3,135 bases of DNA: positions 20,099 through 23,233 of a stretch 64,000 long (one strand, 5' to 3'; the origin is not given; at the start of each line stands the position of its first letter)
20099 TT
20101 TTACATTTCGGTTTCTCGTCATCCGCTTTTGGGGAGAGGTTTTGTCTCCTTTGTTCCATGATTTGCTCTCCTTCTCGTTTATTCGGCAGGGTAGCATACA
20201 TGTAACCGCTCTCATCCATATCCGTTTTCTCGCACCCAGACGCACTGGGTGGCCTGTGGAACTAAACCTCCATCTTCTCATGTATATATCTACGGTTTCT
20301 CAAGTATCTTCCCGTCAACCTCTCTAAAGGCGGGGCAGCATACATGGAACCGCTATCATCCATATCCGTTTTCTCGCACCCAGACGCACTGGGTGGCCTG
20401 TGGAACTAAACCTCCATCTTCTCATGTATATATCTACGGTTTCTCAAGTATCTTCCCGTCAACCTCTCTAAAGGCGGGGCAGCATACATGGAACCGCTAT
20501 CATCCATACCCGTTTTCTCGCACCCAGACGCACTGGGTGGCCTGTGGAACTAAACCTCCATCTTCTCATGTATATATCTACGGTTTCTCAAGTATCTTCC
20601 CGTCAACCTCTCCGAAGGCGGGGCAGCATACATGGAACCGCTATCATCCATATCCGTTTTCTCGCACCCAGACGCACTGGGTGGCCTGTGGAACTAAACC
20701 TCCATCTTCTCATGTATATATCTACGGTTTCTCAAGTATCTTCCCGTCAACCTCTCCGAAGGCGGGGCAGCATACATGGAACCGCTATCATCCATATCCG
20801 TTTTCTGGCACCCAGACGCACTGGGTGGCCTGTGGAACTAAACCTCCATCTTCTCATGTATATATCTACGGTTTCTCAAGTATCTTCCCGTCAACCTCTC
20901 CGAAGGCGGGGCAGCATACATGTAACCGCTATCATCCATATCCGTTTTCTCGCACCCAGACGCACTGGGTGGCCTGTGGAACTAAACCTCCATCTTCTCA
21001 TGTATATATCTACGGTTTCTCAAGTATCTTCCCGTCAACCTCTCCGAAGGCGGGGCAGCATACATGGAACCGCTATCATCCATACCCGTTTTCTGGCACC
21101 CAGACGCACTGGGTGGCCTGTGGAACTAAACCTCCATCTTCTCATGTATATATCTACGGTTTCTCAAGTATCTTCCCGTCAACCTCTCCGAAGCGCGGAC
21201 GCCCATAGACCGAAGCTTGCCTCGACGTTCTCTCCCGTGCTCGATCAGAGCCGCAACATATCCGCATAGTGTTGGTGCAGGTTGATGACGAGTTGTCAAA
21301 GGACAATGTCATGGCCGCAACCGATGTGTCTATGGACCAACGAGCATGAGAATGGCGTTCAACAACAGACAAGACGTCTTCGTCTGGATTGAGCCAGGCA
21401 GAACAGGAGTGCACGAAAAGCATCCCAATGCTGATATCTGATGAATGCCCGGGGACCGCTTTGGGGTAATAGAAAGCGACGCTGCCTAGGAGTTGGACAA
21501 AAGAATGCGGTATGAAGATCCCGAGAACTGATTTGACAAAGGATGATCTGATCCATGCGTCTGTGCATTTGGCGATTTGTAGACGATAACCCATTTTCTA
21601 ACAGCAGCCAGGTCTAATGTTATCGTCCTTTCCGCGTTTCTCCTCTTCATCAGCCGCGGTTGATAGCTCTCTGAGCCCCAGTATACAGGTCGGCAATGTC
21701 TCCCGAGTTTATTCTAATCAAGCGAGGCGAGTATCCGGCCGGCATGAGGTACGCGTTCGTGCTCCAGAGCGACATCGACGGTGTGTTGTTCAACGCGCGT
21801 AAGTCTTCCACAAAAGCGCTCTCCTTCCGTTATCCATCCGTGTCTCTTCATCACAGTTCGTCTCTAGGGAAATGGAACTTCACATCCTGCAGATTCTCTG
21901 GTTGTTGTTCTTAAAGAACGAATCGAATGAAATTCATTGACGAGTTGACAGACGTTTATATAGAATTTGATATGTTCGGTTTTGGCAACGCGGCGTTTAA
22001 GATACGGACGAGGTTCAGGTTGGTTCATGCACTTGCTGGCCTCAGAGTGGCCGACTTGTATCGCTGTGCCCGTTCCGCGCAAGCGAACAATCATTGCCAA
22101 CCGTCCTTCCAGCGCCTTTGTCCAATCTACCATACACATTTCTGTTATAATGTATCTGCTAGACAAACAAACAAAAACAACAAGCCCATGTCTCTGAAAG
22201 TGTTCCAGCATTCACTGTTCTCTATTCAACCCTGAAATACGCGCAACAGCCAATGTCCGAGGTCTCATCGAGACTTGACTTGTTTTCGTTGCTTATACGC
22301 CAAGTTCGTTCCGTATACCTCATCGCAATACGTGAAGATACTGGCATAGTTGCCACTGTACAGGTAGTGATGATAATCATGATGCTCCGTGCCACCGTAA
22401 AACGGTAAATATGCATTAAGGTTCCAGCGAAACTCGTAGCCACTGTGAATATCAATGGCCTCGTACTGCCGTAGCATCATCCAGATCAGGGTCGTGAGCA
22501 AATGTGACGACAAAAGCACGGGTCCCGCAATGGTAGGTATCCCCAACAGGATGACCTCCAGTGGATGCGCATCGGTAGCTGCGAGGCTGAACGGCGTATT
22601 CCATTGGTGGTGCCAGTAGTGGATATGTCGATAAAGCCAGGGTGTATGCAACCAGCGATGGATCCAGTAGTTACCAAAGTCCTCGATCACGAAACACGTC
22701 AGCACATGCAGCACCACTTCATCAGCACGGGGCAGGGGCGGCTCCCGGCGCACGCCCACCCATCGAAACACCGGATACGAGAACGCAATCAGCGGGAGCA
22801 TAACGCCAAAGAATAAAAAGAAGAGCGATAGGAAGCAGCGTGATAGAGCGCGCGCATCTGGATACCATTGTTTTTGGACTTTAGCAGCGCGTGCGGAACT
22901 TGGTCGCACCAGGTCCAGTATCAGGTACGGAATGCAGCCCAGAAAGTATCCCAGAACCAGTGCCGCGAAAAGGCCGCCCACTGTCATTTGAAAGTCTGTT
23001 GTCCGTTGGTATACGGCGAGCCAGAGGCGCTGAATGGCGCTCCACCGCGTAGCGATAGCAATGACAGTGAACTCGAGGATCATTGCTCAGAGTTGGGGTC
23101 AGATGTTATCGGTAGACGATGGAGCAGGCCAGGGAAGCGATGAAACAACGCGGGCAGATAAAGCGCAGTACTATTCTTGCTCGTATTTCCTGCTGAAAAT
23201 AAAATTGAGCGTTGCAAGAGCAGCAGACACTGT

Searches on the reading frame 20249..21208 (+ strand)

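Call 56: search_protein_families(library=pfam, proteins=[window:20249-21208:+], max_evalue=0.01)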
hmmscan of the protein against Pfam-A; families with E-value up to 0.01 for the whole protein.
window:20249-21208:+ (319 aa): 2 families
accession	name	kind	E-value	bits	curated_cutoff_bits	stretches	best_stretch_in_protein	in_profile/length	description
PF17605.7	DUF5501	-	1.5e-05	25.8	40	0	19-40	11-32/107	Family of unknown function (DUF5501)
PF24734.1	DUF7685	-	1.8e-05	25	27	0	50-64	4-18/43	Domain of unknown function (DUF7685)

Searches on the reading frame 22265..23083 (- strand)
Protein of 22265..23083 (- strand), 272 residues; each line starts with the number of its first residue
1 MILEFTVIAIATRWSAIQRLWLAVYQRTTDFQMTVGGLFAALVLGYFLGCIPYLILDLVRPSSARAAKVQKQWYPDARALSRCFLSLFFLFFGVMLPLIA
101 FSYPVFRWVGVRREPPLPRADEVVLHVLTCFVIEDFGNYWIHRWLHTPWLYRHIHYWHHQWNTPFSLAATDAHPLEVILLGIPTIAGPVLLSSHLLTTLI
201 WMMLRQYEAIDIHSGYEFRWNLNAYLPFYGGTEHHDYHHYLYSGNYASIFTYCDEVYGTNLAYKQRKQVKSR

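Call 7: find_encoding_contigs(protein=window:22265-23083:-, flank=3000, max_places=6)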
Protein window:22265-23083:- (272 aa): 23 contigs read that carry it; 6 places shown.
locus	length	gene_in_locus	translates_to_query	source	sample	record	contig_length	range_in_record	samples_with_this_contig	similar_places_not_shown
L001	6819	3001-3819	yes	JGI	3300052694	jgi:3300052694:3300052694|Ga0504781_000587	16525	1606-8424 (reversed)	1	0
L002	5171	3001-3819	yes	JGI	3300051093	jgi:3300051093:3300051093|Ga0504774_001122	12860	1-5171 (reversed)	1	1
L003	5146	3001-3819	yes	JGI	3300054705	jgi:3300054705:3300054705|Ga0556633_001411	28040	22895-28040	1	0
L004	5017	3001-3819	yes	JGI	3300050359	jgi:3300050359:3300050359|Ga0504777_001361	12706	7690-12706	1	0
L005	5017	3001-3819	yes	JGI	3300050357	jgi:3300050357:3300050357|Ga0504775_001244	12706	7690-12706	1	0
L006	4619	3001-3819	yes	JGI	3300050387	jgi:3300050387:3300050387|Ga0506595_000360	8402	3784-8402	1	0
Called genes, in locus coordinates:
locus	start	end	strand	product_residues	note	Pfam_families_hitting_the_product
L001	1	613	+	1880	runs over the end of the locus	PF10433:Beta-prop_RSE1_1st (faint), PF23726:Beta-prop_RSE1_2nd, PF03178:CPSF_A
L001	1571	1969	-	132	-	-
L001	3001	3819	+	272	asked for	PF04116:FA_hydroxylase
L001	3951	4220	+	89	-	-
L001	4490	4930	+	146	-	-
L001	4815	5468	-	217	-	-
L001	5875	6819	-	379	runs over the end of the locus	PF00069:Pkinase, PF07714:PK_Tyr_Ser-Thr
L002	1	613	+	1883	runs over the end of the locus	PF10433:Beta-prop_RSE1_1st (faint), PF23726:Beta-prop_RSE1_2nd, PF03178:CPSF_A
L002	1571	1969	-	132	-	-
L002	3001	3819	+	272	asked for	PF04116:FA_hydroxylase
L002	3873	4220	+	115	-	-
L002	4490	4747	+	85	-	-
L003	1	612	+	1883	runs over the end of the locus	PF10433:Beta-prop_RSE1_1st (faint), PF23726:Beta-prop_RSE1_2nd, PF03178:CPSF_A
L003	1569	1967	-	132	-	-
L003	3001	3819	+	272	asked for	PF04116:FA_hydroxylase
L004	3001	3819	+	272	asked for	PF04116:FA_hydroxylase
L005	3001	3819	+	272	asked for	PF04116:FA_hydroxylase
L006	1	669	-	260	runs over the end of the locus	-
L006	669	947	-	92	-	-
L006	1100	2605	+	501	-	-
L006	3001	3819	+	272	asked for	PF04116:FA_hydroxylase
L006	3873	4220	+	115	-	-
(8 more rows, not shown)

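Call 8: search_protein_families(library=pfam, proteins=[window:22265-23083:-])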
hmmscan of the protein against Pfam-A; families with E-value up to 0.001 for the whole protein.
window:22265-23083:- (272 aa): 1 family
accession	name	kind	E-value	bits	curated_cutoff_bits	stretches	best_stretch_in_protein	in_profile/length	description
PF04116.19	FA_hydroxylase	-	2.4e-26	93.2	31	1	128-259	2-132/132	Fatty acid hydroxylase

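Call 13: list_cluster_members(proteins=[window:22265-23083:-, window:34620-36272:+, window:18344-19489:+, window:31906-32982:+, window:47263-49188:+])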
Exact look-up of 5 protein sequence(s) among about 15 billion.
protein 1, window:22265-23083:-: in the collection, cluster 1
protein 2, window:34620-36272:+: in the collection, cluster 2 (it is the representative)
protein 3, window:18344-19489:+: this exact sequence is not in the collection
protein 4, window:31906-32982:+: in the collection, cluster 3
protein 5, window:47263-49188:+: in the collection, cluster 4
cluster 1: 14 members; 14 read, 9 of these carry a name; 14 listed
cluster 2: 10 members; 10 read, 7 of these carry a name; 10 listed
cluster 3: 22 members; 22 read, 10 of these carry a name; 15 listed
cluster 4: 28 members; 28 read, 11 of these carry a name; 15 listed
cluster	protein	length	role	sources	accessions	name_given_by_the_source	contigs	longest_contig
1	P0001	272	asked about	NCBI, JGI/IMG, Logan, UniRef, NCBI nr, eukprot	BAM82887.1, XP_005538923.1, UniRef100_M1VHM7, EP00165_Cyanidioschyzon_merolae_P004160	probable C-4 sterol methyl oxidase [Cyanidioschyzon merolae strain 10D] | sterol desaturase/sphingolipid hydroxylase (fatty acid hydroxylase superfamily) | Probable C-4 sterol methyl oxidase n=1 Tax=Cyanidioschyzon merolae (strain NIES-3377 / ...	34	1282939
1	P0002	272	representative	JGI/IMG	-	sterol desaturase/sphingolipid hydroxylase (fatty acid hydroxylase superfamily)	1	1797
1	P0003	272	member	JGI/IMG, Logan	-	sterol desaturase/sphingolipid hydroxylase (fatty acid hydroxylase superfamily)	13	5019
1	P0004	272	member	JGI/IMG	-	sterol desaturase/sphingolipid hydroxylase (fatty acid hydroxylase superfamily)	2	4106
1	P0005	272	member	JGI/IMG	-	sterol desaturase/sphingolipid hydroxylase (fatty acid hydroxylase superfamily)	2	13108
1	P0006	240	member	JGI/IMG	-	sterol desaturase/sphingolipid hydroxylase (fatty acid hydroxylase superfamily)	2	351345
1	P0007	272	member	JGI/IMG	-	sterol desaturase/sphingolipid hydroxylase (fatty acid hydroxylase superfamily)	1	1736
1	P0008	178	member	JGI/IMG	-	sterol desaturase/sphingolipid hydroxylase (fatty acid hydroxylase superfamily)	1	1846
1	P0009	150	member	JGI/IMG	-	4,4-dimethyl-9beta,19-cyclopropylsterol-4alpha-methyl oxidase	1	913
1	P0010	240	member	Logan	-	-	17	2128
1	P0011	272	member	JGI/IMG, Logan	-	-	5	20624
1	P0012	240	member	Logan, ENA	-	-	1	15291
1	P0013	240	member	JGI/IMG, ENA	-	-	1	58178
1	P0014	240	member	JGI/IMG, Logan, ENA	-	-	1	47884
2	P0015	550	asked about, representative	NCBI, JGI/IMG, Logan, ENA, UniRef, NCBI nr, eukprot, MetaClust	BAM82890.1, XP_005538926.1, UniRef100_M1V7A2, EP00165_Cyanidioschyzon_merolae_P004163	biotin carboxylase, chloroplast precursor [Cyanidioschyzon merolae strain 10D] | acetyl-CoA carboxylase biotin carboxylase subunit | Biotin carboxylase n=1 Tax=Cyanidioschyzon merolae (strain NIES-3377 / 10D) TaxID=280699 ...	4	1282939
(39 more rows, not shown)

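Call 27: find_homologous_proteins(query=window:22265-23083:-, max_evalue=1e-30)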
Query window:22265-23083:- (272 aa): 61 proteins with E <= 1e-30 among 2114 candidates.
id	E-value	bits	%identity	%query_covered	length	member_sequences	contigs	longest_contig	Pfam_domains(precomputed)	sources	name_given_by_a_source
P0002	2.2e-186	636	99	100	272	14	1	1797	PF04116.20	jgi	jgi:sterol desaturase/sphingolipid hydroxylase (fatty acid hydroxylase superfamily)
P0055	1.0e-159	549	83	100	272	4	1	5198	PF04116.20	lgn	-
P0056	1.9e-130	453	69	99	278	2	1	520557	PF04116.20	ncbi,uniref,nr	ncbi:hypothetical protein CDCA_CDCA06G1904 [Cyanidium caldarium]|uniref:Fatty acid hydroxylase domai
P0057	5.8e-130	451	71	99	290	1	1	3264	PF04116.20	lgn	-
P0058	2.2e-110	387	61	94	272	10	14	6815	PF04116.20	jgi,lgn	jgi:sterol desaturase/sphingolipid hydroxylase (fatty acid hydroxylase superfamily)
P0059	1.9e-107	377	62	93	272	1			PF04116.20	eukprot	eukprot:jgi/Galph1/953/GphlegSOOS_G5683.1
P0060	1.4e-97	345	54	99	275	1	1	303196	PF04116.20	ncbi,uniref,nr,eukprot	ncbi:Methylsterol monooxygenase 2-2 [Porphyridium purpureum]|uniref:Methylsterol monooxygenase 2-2 n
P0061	1.6e-93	331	54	99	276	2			PF04116.20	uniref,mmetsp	uniref:Fatty acid hydroxylase domain-containing protein n=1 Tax=Erythrolobus australicus TaxID=10771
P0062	2.3e-92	328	51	100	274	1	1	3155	PF04116.20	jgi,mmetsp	mmetsp:Transcript_6182/g.11020 ORF Transcript_6182/g.11020 Transcript_6182/m.11020 type:complete len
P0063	7.0e-91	323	51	96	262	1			PF04116.20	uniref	uniref:Fatty acid hydroxylase domain-containing protein n=1 Tax=Compsopogon caeruleus TaxID=31354 Re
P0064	2.0e-88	315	51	99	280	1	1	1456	PF04116.20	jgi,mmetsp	mmetsp:Transcript_702/g.2332 ORF Transcript_702/g.2332 Transcript_702/m.2332 type:complete len:281 (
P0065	1.2e-84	302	49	100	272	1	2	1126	PF04116.20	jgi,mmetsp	mmetsp:Transcript_1165/g.3286 ORF Transcript_1165/g.3286 Transcript_1165/m.3286 type:complete len:27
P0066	3.2e-84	301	53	89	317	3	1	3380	PF04116.20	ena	-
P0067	6.4e-83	297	47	100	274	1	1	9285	PF04116.20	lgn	-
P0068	1.2e-82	296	49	100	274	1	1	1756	PF04116.20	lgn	-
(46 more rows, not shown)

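Call 28: find_encoding_contigs(protein=P0055, flank=5000, max_places=4)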
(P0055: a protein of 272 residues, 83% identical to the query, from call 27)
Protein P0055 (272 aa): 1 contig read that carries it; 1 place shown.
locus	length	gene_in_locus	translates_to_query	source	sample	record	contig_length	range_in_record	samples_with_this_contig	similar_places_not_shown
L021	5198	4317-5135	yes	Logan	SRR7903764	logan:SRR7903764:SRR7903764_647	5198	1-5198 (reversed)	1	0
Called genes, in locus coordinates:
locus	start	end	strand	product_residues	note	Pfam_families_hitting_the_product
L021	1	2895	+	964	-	?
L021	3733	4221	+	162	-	-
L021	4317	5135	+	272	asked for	PF04116:FA_hydroxylase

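Call 29: find_encoding_contigs(protein=P0056, flank=5000, max_places=2)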
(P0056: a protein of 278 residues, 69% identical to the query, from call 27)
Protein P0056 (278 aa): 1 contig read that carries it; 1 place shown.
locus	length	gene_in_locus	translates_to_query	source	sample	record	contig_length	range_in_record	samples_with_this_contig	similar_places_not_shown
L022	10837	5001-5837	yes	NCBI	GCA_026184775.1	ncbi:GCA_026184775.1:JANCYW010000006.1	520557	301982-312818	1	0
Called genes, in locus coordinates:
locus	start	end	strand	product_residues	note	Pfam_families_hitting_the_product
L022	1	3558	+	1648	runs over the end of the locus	PF10433:Beta-prop_RSE1_1st (faint), PF23726:Beta-prop_RSE1_2nd, PF03178:CPSF_A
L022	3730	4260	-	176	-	-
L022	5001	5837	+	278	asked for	PF04116:FA_hydroxylase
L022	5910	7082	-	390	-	PF00069:Pkinase, PF07714:PK_Tyr_Ser-Thr, PF06293:Kdo (weak)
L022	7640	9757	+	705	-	PF13450:NAD_binding_8 (faint)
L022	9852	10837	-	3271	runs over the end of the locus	PF13329:ATG2_CAD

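Call 30: find_encoding_contigs(protein=P0057, flank=5000, max_places=2)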
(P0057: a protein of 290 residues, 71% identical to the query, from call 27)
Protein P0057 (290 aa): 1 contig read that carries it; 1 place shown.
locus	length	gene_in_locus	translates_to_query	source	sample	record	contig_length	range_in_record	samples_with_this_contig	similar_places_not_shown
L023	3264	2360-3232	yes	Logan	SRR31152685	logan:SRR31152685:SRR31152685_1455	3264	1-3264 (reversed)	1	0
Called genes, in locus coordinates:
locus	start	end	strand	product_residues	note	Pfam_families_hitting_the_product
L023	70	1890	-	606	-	PF00067:p450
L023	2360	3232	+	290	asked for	PF04116:FA_hydroxylase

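Call 38: list_cluster_members(proteins=[P0055, P0058])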
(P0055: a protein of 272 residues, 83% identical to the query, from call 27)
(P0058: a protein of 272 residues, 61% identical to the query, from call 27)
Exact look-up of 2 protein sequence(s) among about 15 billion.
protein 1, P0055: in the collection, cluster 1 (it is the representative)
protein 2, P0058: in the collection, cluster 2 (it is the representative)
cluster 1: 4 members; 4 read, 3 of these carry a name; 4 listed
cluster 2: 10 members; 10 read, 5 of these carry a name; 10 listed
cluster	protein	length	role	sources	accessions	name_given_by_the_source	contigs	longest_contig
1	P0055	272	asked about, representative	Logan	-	-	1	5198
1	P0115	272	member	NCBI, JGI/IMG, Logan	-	sterol desaturase/sphingolipid hydroxylase (fatty acid hydroxylase superfamily)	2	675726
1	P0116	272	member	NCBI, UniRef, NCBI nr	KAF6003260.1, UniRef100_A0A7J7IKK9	hypothetical protein F1559_002269 [Cyanidiococcus yangmingshanensis] | Fatty acid hydroxylase domain-containing protein n=1 Tax=Cyanidiococcus yangmingshanensis ...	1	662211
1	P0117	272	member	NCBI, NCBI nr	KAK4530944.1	hypothetical protein CCYA_CCYA06G1801 [Cyanidiococcus yangmingshanensis]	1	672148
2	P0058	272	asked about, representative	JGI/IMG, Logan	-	sterol desaturase/sphingolipid hydroxylase (fatty acid hydroxylase superfamily)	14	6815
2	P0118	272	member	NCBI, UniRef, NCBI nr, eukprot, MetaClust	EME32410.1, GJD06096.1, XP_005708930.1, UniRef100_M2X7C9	Methylsterol monooxygenase 2-2 [Galdieria sulphuraria] | Methylsterol monooxygenase n=1 Tax=Galdieria sulphuraria TaxID=130081 RepID=M2X7C9_GALSU | methylsterol monooxygenase [Galdieria sulphuraria]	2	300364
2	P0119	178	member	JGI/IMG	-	4,4-dimethyl-9beta,19-cyclopropylsterol-4alpha-methyl oxidase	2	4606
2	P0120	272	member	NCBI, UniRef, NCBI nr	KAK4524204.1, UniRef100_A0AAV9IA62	hypothetical protein GAYE_SCF02G2103 [Galdieria yellowstonensis] | Fatty acid hydroxylase domain-containing protein n=1 Tax=Galdieria yellowstonensis ...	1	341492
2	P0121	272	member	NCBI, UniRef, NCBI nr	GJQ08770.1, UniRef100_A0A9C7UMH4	hypothetical protein GpartN1_g561.t1 [Galdieria partita] | Fatty acid hydroxylase domain-containing protein n=1 Tax=Galdieria partita TaxID=83374 ...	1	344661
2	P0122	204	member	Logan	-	-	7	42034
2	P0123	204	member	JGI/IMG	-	-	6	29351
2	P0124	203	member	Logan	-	-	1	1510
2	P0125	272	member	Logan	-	-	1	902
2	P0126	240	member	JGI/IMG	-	-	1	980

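Call 39: find_encoding_contigs(protein=P0116, flank=6000, max_places=2)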
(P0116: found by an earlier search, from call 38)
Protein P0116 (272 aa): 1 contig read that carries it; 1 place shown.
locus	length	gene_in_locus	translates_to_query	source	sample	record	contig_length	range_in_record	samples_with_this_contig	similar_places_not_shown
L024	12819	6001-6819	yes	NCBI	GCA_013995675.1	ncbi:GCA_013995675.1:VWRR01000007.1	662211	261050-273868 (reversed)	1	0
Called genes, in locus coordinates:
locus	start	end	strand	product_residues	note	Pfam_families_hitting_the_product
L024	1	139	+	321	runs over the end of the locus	-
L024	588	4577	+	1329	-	PF23726:Beta-prop_RSE1_2nd, PF03178:CPSF_A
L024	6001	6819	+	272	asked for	PF04116:FA_hydroxylase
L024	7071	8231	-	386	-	PF00069:Pkinase, PF07714:PK_Tyr_Ser-Thr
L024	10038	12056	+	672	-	PF07156:Prenylcys_lyase (faint)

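Call 40: find_encoding_contigs(protein=P0115, flank=6000, max_places=3)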
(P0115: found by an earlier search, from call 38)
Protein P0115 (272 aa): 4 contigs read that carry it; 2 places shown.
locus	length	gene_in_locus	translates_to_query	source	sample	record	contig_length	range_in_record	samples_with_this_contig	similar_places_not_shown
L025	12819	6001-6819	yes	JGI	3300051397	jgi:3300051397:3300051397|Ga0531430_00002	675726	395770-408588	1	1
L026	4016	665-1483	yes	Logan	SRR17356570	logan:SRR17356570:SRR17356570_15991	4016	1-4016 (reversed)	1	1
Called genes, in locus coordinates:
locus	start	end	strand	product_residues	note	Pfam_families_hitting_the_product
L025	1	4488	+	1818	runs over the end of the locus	PF10433:Beta-prop_RSE1_1st (faint), PF23726:Beta-prop_RSE1_2nd, PF03178:CPSF_A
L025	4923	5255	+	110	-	-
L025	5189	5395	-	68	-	-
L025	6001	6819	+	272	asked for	PF04116:FA_hydroxylase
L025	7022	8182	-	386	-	PF00069:Pkinase, PF07714:PK_Tyr_Ser-Thr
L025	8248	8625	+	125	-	-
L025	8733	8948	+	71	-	-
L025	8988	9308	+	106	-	-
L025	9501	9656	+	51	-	-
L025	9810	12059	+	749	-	PF01593:Amino_oxidase (faint), PF13450:NAD_binding_8 (weak), PF07156:Prenylcys_lyase (weak)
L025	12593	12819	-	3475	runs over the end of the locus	PF13329:ATG2_CAD (faint)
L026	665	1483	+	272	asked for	PF04116:FA_hydroxylase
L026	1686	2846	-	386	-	PF00069:Pkinase, PF07714:PK_Tyr_Ser-Thr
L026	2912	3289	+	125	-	-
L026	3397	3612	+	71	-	-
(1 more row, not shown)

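Call 56: search_protein_families(library=pfam, proteins=[L006:1100-2605:+], max_evalue=0.01)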
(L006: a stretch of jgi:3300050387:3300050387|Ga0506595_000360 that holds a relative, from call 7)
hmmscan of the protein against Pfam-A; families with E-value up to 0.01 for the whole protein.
L006:1100-2605:+ (501 aa): 1 family
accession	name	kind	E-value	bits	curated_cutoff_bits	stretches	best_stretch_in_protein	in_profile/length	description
PF14664.11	RICTOR_N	-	0.0043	16.5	28.5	1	79-147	3-71/371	Rapamycin-insensitive companion of mTOR, N-term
